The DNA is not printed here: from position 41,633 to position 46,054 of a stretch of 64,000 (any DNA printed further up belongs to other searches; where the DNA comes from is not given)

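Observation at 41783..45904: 1373-aa orphan protein: AlbA_2/Schlafen-like core flanked by OB/S1-like modules, with no NTPase motif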

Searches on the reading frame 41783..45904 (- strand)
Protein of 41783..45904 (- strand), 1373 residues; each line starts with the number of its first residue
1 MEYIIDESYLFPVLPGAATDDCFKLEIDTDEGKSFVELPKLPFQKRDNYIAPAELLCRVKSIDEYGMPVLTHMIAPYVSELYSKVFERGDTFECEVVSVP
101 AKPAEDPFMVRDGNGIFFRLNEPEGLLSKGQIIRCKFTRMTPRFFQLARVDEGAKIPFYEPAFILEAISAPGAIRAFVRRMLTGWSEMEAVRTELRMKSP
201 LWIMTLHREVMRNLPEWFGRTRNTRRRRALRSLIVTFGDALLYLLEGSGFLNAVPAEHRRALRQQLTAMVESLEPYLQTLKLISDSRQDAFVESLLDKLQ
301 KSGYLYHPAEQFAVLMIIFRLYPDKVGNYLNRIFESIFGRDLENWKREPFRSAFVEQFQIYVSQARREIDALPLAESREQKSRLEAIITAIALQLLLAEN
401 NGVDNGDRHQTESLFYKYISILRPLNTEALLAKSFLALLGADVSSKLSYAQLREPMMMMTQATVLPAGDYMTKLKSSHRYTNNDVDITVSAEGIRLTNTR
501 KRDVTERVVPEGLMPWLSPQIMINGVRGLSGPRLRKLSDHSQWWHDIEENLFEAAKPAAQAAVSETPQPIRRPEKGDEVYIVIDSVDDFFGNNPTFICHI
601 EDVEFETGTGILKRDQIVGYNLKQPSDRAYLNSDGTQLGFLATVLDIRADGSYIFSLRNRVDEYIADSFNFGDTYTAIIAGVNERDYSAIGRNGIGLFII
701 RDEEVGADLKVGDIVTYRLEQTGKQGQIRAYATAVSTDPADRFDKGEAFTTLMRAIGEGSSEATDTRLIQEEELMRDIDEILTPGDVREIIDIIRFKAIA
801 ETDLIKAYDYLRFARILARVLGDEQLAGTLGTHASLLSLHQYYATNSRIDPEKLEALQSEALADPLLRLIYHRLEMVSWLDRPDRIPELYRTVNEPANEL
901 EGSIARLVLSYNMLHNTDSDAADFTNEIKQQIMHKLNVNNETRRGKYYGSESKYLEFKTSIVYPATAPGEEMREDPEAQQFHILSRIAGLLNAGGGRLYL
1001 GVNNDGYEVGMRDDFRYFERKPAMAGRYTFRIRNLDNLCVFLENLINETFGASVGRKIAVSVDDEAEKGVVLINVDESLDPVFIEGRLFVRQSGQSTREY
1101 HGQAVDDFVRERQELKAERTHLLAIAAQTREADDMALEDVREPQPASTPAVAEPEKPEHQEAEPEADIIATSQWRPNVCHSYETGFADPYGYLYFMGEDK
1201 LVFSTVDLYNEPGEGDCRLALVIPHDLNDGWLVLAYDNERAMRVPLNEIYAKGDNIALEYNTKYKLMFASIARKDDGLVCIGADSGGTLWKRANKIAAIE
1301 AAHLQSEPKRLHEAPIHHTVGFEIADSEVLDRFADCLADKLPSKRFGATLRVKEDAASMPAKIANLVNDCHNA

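Call 5: search_protein_families(library=pfam, proteins=[window:41783-45904:-], max_evalue=1)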
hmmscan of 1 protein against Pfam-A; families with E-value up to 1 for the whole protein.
window:41783-45904:- (1373 aa): 2 families
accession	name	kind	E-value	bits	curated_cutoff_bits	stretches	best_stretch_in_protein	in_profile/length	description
PF04326.19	SLFN_AlbA_2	-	0.00046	21.1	25.3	1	951-1096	1-114/118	Schlafen, AlbA_2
PF17781.7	RPN1_RPN2_N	-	0.062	13.2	22.4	1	903-957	133-189/301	RPN1 N-terminal domain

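Call 6: search_protein_families(library=ncbifam, proteins=[window:41783-45904:-], max_evalue=1)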
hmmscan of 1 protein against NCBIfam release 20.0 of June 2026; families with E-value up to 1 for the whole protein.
window:41783-45904:- (1373 aa): 0 families

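Call 7: find_homologous_proteins(query=window:41783-45904:-)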
Query window:41783-45904:- (1373 aa): 103 proteins with E <= 0.001 among 8000 candidates.
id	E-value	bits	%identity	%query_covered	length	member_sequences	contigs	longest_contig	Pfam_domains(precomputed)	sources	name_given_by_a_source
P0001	0.0e+0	3131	100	100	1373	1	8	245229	-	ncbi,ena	-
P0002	0.0e+0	2218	71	100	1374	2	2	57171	-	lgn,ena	-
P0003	0.0e+0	2198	70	100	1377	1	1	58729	-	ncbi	-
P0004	0.0e+0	2135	68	100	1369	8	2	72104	PF04326.20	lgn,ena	-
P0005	0.0e+0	2071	67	100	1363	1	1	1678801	PF04326.20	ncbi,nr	ncbi:MAG: ATP-binding protein [Muribaculaceae bacterium]|nr:ATP-binding protein [Muribaculaceae bact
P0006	0.0e+0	2016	64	100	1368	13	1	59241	PF04326.20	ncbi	-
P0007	0.0e+0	1982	63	100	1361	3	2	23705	PF04326.20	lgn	-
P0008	0.0e+0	1982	62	100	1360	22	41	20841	PF04326.20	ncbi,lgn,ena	-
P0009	0.0e+0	1883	60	100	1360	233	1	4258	PF04326.20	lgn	-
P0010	0.0e+0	1878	60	100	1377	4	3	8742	PF04326.20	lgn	-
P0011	0.0e+0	1876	60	100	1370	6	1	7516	-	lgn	-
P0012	0.0e+0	1875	60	100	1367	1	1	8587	PF04326.20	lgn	-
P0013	0.0e+0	1856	60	100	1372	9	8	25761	PF04326.20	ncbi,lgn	-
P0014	0.0e+0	1853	60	100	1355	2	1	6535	PF04326.20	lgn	-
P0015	0.0e+0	1823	60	100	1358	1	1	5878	PF04326.20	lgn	-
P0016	0.0e+0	1807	59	100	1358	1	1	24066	PF04326.20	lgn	-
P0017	0.0e+0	1803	58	100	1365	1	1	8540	PF04326.20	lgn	-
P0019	0.0e+0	1779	57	100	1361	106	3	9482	PF04326.20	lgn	-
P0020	0.0e+0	1778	57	100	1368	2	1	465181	PF04326.20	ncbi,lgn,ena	-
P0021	0.0e+0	1758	57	100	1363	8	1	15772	PF04326.20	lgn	-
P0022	0.0e+0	1753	58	100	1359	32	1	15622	PF04326.20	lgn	-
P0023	0.0e+0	1749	57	100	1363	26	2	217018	PF04326.20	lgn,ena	-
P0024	0.0e+0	1742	56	100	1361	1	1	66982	PF04326.20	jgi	-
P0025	0.0e+0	1737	57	100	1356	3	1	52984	PF04326.20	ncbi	-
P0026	0.0e+0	1735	57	100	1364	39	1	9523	PF04326.20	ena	-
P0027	0.0e+0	1734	56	100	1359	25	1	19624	PF04326.20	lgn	-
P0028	0.0e+0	1732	55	100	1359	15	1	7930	PF04326.20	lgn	-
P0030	0.0e+0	1724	57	100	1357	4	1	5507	PF04326.20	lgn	-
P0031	0.0e+0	1720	56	100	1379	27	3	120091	PF04326.20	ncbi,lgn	-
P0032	0.0e+0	1720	56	100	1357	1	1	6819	PF04326.20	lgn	-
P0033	0.0e+0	1717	56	100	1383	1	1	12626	PF04326.20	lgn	-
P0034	0.0e+0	1712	55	100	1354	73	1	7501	PF04326.20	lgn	-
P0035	0.0e+0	1705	56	100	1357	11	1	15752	PF04326.20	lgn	-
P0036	0.0e+0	1693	56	100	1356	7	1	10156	PF04326.20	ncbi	-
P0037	0.0e+0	1688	55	100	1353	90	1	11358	PF04326.20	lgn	-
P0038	0.0e+0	1682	56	100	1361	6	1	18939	PF04326.20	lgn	-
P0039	0.0e+0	1677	55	100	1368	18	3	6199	PF04326.20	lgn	-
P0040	0.0e+0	1672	55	99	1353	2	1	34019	PF04326.20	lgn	-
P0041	0.0e+0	1672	55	100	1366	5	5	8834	PF04326.20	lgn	-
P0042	0.0e+0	1642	54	100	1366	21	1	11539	PF04326.20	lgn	-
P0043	0.0e+0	1632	54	100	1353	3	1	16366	PF04326.20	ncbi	-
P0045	0.0e+0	1616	52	100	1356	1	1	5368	PF04326.20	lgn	-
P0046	0.0e+0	1583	53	100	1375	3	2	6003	PF04326.20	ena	-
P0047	0.0e+0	1567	51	100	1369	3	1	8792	PF04326.20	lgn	-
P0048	0.0e+0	1559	52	100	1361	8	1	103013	PF04326.20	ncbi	-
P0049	0.0e+0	1549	52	100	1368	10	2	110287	PF04326.20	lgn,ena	-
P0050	0.0e+0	1549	52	100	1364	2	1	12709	PF04326.20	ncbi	-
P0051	0.0e+0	1549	52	100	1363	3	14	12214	PF04326.20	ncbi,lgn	-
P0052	0.0e+0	1536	51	100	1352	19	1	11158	PF04326.20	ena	-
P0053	0.0e+0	1535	52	100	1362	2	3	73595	PF04326.20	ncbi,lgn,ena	-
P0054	0.0e+0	1533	52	100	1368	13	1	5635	PF04326.20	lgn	-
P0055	0.0e+0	1523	52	100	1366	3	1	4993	PF04326.20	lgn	-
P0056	0.0e+0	1518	51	100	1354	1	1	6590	PF04326.20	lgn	-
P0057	0.0e+0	1509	50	100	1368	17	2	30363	PF04326.20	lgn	-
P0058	0.0e+0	1506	51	100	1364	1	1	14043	PF04326.20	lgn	-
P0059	0.0e+0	1497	50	100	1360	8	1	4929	PF04326.20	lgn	-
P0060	0.0e+0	1496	51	99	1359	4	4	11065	PF04326.20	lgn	-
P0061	0.0e+0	1495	50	99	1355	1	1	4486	PF04326.20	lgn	-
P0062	0.0e+0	1491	50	100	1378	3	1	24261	PF04326.20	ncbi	-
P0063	0.0e+0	1486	51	100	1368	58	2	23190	PF04326.20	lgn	-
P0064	0.0e+0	1475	51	100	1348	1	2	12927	PF04326.20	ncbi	-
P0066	0.0e+0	1466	49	100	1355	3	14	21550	PF04326.20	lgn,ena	-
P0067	0.0e+0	1464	50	100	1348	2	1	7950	PF04326.20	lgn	-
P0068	0.0e+0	1453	50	100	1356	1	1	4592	PF04326.20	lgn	-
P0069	0.0e+0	1447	50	100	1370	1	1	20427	PF04326.20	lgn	-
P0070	0.0e+0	1446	49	100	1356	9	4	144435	PF04326.20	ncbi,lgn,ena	-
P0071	0.0e+0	1444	49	99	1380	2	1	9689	PF04326.20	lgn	-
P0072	0.0e+0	1441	49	100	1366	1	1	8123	PF04326.20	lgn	-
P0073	0.0e+0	1441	50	100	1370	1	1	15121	PF04326.20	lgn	-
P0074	0.0e+0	1440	49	100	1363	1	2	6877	PF04326.20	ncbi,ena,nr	ncbi:MAG: ATP-binding protein [Muribaculaceae bacterium]|nr:ATP-binding protein [Muribaculaceae bact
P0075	0.0e+0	1437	49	100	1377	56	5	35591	PF04326.20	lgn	-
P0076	0.0e+0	1435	49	100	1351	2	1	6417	PF04326.20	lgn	-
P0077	0.0e+0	1426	48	100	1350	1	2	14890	PF04326.20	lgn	-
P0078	0.0e+0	1426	49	100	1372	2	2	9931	PF04326.20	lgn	-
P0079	0.0e+0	1417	49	100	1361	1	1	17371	PF04326.20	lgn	-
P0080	0.0e+0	1406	48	100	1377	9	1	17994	PF04326.20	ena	-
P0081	0.0e+0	1406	48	100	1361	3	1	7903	PF04326.20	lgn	-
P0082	0.0e+0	1396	47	100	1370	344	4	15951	PF04326.20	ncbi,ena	-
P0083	0.0e+0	1312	47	99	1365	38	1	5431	PF04326.20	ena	-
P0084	0.0e+0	1232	44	100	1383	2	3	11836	PF04326.20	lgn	-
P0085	0.0e+0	1215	45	100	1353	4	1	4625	PF04326.20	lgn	-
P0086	0.0e+0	1201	43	100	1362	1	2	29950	PF04326.20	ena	-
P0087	0.0e+0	1193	42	100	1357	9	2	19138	PF04326.20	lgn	-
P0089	2.5e-297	1007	39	100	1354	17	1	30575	PF04326.20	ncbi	-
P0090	8.5e-287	973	39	99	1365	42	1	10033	PF04326.20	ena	-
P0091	4.7e-286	970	39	99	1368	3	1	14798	PF04326.20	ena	-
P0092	8.0e-267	906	38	98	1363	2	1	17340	PF04326.20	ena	-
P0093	2.5e-250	852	37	100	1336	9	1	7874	PF04326.20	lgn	-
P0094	4.9e-250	851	37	100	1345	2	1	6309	PF04326.20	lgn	-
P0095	5.0e-250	851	36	100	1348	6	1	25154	PF04326.20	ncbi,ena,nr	ncbi:MAG: ATP-binding protein [Muribaculaceae bacterium]|nr:ATP-binding protein [Muribaculaceae bact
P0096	3.9e-249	848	37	99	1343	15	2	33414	PF04326.20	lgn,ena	-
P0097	3.9e-245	834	37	99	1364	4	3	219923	PF04326.20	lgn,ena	-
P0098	4.3e-243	828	37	100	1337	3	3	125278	PF04326.20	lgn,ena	-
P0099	2.1e-231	789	35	100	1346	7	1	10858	PF04326.20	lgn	-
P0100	9.0e-231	787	35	98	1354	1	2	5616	PF04326.20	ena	-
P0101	2.5e-197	676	36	85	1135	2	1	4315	PF04326.20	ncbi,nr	ncbi:MAG: ATP-binding protein, partial [Muribaculaceae bacterium]|nr:ATP-binding protein [Muribacula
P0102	1.2e-189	651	32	97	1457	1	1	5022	PF04326.20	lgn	-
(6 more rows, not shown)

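Call 8: search_solved_structures(query=window:41783-45904:-, max_evalue=1)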
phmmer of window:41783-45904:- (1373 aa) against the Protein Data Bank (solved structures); distinct sequences matched with E-value up to 1: 0.

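Call 12: search_solved_structures(query=A1, max_evalue=10, show_alignments=3)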
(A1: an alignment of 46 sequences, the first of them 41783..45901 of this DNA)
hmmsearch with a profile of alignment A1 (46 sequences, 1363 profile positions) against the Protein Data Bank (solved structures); distinct sequences matched with E-value up to 10: 9.
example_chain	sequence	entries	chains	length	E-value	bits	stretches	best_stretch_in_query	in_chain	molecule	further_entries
4ix9_A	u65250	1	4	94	0.11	12.9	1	1047-1111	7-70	V-type proton ATPase subunit F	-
3j9t_N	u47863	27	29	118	0.27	11.6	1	1047-1107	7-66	V-type proton ATPase subunit F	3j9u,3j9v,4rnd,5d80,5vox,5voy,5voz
9cop_N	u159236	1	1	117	0.27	11.6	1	1048-1107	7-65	V-type proton ATPase subunit F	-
7uqz_z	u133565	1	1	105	0.33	11.3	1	1113-1173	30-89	UPF0642 protein YBL028C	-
3jct_z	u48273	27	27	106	0.36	11.2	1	1113-1173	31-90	UPF0642 protein YBL028C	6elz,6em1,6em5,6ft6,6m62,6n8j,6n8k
7cux_A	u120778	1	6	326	0.37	11.2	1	957-998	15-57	Schlafen family member 5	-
5xxb_O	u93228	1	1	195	0.39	11.1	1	130-225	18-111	Ribosomal protein uL22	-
7q3z_B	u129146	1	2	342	0.41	11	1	957-998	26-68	Schlafen family member 5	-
6rr9_A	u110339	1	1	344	0.42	11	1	957-998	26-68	Schlafen family member 5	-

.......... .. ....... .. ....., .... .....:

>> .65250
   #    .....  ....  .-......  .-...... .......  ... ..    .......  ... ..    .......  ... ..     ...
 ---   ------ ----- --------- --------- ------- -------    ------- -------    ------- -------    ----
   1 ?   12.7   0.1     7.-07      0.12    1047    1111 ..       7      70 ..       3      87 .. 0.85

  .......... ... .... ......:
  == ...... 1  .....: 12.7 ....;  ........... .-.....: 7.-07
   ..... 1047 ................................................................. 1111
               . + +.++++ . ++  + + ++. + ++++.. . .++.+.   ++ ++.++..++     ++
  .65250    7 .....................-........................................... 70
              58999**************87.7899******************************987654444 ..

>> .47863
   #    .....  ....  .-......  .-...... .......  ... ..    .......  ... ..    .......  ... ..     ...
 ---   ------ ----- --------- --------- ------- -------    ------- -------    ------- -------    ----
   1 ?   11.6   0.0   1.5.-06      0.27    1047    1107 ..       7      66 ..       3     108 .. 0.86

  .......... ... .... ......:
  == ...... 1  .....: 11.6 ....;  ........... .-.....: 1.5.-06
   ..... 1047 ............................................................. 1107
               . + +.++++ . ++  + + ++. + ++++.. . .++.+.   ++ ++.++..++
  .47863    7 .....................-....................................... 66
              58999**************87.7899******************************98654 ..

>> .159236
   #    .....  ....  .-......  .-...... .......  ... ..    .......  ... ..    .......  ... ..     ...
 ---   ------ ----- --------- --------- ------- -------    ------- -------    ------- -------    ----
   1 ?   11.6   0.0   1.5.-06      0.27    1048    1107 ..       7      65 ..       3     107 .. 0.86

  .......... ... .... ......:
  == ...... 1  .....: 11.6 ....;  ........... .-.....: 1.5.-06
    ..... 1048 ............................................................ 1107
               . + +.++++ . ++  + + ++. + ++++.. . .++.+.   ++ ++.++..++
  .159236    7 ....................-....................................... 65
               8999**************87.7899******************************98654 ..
